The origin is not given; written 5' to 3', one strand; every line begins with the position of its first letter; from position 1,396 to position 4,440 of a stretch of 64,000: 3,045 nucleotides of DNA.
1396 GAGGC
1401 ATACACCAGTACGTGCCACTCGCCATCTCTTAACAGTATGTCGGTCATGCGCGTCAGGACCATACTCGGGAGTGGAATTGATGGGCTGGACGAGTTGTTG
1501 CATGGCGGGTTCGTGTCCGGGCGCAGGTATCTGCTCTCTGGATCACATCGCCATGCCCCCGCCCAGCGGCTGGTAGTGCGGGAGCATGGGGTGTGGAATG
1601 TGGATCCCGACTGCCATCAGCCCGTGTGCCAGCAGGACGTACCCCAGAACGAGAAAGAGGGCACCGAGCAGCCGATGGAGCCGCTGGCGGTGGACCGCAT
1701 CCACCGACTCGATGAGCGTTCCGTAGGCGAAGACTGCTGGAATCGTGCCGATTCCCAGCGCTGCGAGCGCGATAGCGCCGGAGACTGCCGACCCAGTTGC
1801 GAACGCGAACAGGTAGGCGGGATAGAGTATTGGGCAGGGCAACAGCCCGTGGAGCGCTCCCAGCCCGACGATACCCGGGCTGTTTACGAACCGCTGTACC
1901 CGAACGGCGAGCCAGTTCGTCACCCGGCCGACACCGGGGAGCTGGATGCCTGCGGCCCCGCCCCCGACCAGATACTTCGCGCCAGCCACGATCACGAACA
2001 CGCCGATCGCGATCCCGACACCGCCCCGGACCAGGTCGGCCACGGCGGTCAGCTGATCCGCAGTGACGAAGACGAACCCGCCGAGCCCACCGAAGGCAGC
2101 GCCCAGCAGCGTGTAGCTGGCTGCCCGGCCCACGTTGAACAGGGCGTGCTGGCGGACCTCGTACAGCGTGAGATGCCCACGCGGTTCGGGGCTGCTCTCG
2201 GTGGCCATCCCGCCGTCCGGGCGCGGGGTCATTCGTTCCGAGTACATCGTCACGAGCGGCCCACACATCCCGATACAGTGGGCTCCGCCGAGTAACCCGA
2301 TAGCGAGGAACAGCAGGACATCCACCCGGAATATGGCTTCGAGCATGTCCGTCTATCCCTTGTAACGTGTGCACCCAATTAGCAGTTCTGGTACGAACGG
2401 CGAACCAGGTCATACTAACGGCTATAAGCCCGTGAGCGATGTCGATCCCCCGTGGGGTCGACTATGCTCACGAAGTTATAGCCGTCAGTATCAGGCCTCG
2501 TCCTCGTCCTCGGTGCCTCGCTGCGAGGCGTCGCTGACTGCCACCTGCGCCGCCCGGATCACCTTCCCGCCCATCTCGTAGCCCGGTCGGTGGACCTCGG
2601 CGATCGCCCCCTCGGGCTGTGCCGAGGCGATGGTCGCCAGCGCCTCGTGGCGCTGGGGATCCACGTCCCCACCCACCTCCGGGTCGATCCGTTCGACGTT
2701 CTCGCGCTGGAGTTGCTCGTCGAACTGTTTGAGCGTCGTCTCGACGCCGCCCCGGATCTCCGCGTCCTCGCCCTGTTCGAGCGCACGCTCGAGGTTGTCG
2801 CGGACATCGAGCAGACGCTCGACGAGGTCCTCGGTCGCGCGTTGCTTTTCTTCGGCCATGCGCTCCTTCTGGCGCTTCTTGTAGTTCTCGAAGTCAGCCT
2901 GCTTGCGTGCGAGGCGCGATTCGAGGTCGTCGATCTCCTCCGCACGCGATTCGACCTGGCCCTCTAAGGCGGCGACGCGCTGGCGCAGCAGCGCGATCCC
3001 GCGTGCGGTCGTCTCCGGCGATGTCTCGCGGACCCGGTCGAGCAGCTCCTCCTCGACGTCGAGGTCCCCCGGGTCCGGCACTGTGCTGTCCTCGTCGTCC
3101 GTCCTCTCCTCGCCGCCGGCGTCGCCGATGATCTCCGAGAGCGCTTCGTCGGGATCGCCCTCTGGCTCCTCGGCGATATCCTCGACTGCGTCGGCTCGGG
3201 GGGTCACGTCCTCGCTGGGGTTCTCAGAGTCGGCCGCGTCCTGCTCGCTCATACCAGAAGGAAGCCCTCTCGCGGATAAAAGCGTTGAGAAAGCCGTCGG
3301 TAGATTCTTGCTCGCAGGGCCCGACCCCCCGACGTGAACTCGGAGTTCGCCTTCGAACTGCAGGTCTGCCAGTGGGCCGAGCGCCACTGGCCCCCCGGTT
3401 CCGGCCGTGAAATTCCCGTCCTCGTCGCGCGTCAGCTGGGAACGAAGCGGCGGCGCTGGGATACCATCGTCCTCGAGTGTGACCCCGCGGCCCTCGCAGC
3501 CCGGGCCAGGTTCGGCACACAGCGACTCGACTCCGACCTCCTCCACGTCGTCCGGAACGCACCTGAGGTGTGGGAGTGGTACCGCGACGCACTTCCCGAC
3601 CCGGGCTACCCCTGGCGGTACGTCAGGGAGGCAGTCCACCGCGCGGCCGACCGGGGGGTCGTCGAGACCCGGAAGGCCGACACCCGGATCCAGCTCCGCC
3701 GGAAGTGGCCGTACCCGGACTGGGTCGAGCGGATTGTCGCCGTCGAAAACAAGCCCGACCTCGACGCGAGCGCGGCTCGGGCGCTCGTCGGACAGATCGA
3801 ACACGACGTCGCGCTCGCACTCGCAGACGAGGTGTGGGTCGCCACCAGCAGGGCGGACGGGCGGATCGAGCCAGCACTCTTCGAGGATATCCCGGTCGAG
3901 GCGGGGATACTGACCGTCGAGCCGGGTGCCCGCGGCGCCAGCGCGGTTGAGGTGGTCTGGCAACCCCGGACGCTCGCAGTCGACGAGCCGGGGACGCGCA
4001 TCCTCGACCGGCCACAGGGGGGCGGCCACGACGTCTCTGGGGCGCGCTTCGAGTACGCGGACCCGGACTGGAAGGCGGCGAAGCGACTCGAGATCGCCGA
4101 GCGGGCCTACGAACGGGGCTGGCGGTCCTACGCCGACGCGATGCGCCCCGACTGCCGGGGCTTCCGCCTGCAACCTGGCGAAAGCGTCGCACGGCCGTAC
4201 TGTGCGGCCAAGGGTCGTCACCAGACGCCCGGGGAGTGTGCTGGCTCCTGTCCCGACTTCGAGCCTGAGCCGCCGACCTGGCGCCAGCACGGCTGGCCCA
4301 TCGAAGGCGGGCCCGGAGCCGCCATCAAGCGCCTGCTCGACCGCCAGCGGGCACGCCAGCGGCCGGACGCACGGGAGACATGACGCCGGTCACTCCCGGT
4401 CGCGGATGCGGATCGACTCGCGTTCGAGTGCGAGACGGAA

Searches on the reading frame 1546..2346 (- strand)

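Call 79: search_protein_families(library=pfam, proteins=[window:1546-2346:-], max_evalue=0.001)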
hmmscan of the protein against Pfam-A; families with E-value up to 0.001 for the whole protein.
window:1546-2346:- (267 aa): 1 family
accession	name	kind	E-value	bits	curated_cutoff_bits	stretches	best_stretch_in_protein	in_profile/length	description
PF13386.12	DsbD_2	-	2.8e-46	158.4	24.9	1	13-236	2-198/199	Cytochrome C biogenesis protein transmembrane region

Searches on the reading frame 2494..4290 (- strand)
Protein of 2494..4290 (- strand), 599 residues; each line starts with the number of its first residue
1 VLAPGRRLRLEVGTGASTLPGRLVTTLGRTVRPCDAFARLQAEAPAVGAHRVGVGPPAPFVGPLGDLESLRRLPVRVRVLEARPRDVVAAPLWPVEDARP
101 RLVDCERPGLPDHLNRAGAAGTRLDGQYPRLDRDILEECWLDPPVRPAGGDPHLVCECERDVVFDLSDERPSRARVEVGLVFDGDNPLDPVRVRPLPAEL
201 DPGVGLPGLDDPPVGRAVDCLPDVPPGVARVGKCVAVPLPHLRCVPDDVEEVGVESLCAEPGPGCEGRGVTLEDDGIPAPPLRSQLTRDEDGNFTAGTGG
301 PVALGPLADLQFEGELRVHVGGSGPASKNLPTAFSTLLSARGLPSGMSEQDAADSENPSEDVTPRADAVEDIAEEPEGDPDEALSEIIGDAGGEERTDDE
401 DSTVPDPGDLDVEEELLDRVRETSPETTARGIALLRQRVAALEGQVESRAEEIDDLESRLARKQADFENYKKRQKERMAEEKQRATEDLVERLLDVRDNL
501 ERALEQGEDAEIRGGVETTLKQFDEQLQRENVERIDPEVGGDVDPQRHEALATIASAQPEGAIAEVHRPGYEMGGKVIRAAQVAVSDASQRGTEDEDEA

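Call 79: search_protein_families(library=pfam, proteins=[window:2494-4290:-], max_evalue=0.001)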
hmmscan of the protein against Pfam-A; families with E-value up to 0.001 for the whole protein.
window:2494-4290:- (599 aa): 1 family
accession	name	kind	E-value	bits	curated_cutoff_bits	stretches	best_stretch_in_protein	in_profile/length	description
PF01025.24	GrpE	-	7.6e-41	140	25.8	1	435-586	9-164/165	GrpE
